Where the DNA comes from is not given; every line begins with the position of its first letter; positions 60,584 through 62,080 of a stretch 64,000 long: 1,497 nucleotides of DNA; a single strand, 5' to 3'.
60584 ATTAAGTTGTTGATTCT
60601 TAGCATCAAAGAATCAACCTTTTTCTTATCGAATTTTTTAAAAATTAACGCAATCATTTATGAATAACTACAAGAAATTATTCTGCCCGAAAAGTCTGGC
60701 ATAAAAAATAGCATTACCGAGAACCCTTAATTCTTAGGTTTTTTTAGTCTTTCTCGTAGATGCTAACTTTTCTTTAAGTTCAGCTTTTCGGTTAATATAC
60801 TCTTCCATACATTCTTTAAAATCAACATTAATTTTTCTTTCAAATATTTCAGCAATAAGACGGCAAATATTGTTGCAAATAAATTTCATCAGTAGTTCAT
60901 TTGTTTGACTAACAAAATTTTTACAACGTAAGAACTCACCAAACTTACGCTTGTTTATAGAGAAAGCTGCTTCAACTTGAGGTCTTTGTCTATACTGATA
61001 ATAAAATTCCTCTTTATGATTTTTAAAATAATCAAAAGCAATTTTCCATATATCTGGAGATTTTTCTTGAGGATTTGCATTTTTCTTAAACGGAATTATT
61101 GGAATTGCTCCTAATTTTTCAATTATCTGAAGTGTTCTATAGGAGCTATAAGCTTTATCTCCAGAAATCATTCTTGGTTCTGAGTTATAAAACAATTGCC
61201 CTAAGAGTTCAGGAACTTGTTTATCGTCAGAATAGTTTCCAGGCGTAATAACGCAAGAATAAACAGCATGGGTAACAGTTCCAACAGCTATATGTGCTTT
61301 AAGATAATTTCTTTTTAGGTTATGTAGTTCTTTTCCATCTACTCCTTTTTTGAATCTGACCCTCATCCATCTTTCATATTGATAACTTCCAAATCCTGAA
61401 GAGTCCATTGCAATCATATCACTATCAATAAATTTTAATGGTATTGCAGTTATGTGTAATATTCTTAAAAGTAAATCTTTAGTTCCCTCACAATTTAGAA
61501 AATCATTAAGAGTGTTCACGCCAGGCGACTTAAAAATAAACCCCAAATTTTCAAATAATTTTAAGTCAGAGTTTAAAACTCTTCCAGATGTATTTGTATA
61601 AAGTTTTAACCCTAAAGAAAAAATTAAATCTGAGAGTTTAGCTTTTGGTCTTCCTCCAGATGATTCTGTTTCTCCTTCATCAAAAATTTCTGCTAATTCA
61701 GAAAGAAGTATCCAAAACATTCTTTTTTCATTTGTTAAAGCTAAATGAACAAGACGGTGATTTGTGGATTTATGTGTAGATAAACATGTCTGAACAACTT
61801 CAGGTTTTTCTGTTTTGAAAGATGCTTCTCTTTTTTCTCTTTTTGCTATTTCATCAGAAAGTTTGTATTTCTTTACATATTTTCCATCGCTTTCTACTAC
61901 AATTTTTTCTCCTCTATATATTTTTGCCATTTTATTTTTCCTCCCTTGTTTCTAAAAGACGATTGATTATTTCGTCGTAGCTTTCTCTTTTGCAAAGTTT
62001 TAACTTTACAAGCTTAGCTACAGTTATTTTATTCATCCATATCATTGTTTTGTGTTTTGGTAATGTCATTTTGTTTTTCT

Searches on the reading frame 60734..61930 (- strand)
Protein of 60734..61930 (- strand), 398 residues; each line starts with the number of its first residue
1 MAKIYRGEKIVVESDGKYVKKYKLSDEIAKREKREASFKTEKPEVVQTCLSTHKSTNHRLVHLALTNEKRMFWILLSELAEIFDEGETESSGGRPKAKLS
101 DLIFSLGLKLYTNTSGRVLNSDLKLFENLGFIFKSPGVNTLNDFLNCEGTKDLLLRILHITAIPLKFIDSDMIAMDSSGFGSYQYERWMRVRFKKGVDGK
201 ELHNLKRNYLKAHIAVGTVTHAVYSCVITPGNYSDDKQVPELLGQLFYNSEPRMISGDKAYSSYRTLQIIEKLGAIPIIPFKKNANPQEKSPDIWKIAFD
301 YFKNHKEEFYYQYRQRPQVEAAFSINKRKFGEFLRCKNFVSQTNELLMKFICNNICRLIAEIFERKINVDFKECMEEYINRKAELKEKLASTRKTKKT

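Call 79: search_protein_families(library=pfam, proteins=[window:60734-61930:-], max_evalue=0.001)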
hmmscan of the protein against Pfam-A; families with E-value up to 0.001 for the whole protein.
window:60734-61930:- (398 aa): 1 family
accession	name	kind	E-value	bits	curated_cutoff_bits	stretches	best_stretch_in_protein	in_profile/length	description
PF01609.27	DDE_Tnp_1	-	4.1e-20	72.8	23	1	168-354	9-199/200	Transposase DDE domain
